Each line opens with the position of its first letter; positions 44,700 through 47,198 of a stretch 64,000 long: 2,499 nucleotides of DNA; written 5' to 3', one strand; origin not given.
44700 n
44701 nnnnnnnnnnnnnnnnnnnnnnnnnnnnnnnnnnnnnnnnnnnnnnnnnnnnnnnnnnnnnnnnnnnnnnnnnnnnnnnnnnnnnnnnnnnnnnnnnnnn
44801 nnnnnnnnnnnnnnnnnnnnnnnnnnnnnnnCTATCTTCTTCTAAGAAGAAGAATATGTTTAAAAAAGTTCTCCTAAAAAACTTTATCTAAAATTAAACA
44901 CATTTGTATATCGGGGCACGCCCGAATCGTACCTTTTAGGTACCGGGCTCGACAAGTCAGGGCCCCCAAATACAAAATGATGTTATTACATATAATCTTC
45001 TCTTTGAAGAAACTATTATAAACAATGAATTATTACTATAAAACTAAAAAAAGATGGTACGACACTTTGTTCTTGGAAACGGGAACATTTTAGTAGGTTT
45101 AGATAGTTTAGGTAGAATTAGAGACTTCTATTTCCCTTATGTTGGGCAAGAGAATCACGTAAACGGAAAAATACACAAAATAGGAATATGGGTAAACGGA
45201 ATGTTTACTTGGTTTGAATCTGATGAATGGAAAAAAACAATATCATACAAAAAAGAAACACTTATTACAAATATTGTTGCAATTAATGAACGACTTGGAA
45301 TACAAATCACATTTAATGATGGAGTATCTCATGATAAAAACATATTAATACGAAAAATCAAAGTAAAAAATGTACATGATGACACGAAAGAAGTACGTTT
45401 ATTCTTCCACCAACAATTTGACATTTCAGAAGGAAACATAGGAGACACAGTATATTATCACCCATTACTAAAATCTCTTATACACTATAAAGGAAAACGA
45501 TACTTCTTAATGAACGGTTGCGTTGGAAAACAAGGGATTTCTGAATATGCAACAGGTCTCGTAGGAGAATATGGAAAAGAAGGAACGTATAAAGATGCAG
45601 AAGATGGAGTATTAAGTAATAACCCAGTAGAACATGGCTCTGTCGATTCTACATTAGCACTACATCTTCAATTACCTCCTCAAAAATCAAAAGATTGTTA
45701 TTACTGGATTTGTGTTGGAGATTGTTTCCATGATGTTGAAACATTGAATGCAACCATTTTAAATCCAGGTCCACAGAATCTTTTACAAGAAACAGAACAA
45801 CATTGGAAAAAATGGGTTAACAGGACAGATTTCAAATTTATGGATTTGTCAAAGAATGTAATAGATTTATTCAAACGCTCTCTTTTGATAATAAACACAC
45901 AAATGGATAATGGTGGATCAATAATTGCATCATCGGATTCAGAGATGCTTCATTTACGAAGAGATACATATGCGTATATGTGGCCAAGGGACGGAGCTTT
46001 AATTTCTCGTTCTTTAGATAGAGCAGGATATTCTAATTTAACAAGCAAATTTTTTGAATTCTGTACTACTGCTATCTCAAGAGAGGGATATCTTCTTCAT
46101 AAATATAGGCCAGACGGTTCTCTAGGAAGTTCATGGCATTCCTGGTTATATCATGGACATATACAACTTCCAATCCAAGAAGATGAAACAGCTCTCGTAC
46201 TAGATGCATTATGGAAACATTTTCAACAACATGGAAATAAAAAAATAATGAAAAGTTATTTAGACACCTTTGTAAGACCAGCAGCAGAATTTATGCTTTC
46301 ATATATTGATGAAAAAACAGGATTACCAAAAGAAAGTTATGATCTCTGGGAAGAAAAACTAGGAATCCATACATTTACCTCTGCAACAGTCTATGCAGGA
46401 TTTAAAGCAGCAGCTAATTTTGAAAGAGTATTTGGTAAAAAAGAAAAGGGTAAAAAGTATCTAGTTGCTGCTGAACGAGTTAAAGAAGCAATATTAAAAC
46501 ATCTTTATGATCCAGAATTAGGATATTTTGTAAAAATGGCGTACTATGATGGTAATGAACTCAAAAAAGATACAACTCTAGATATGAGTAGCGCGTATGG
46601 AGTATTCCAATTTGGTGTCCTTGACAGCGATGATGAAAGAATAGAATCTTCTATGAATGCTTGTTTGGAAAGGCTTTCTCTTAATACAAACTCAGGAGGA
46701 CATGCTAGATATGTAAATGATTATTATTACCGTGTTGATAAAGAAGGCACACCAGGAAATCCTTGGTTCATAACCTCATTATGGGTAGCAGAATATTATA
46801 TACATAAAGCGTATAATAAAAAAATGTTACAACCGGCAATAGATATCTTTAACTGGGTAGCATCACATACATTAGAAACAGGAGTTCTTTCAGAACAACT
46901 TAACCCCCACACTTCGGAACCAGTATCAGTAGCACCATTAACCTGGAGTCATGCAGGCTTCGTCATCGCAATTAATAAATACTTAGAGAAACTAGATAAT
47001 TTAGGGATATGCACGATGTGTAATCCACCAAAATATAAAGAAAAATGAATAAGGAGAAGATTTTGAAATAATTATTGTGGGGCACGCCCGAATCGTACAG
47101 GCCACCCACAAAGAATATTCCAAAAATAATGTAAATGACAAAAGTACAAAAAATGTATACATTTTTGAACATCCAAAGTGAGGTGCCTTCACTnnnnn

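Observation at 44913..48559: Recurrent structured motif with invariant loops and compensatory stems, placed 81-87 nt upstream of three glycogen-metabolism genes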

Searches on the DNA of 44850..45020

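Call 33: search_rna_families(source=window, start=44850, end=45020, threshold=evalue, max_evalue=10, show_alignments=3)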
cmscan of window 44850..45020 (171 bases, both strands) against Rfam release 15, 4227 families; matches with E-value up to 10: 5.
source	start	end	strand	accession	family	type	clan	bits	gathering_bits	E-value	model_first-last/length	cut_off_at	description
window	44850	44936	+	RF04251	MIR5070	Gene; miRNA;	CL00139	18.3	100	0.34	30-116/116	5'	MIR5070 microRNA precursor family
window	44850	45017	-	RF02686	RAGATH-6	Gene; ribozyme;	-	17.8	170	2.5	1-152/152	no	RAGATH-6 RNA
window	44862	44895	-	RF00480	HIV_FE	Cis-reg; frameshift_element;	-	16.3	45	4.9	1-52/52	no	HIV Ribosomal frameshift signal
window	44856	44894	-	RF00451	MIR395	Gene; miRNA;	-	14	56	2.2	1-104/104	no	mir-395 microRNA precursor family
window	44952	44993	-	RF02398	sau-6072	Gene; sRNA;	-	12.8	50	3.7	1-53/53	no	Staphylococcus sRNA sau-6072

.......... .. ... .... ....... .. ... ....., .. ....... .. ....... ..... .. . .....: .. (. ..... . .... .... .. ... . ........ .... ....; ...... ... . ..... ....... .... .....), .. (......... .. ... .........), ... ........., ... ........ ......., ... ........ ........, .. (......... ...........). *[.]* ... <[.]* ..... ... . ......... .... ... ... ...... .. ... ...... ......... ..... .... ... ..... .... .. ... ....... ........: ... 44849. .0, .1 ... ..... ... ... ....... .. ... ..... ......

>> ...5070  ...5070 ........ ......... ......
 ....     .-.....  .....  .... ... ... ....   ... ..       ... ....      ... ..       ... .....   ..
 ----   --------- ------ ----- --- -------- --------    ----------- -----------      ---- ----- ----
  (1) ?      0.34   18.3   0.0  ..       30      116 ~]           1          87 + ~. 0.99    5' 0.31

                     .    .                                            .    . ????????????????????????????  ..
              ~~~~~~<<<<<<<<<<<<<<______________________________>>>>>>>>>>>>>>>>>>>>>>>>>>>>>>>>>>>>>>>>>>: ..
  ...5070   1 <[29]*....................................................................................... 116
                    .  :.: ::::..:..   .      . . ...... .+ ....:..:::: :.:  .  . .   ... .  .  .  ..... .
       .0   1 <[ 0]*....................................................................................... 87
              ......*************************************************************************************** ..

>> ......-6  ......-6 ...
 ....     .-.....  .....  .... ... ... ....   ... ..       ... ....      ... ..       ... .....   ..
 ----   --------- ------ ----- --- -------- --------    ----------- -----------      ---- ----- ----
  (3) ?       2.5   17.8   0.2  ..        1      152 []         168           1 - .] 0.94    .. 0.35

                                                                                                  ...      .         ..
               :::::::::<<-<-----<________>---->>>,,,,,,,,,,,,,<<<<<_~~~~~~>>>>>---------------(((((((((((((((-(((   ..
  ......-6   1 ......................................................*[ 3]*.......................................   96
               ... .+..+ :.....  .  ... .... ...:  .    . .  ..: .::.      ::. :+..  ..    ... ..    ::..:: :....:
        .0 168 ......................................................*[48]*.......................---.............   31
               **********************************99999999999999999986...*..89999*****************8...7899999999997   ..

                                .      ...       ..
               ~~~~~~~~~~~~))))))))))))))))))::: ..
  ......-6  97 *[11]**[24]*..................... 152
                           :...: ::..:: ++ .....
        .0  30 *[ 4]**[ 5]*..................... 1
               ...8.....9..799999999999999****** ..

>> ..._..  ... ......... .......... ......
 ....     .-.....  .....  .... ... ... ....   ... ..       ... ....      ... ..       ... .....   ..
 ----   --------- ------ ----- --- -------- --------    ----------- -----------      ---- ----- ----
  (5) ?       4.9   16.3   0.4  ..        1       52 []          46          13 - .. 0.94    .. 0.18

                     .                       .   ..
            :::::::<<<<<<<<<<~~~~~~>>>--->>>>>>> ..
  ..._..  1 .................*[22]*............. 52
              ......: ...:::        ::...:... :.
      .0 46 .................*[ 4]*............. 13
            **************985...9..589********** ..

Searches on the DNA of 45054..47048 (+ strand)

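Call 84: search_rna_families(source=L138, start=11900, end=12250, threshold=evalue, max_evalue=1, show_alignments=1)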
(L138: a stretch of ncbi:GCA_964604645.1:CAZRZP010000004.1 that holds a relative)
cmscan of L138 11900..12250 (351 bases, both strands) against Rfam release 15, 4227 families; matches with E-value up to 1: 0.
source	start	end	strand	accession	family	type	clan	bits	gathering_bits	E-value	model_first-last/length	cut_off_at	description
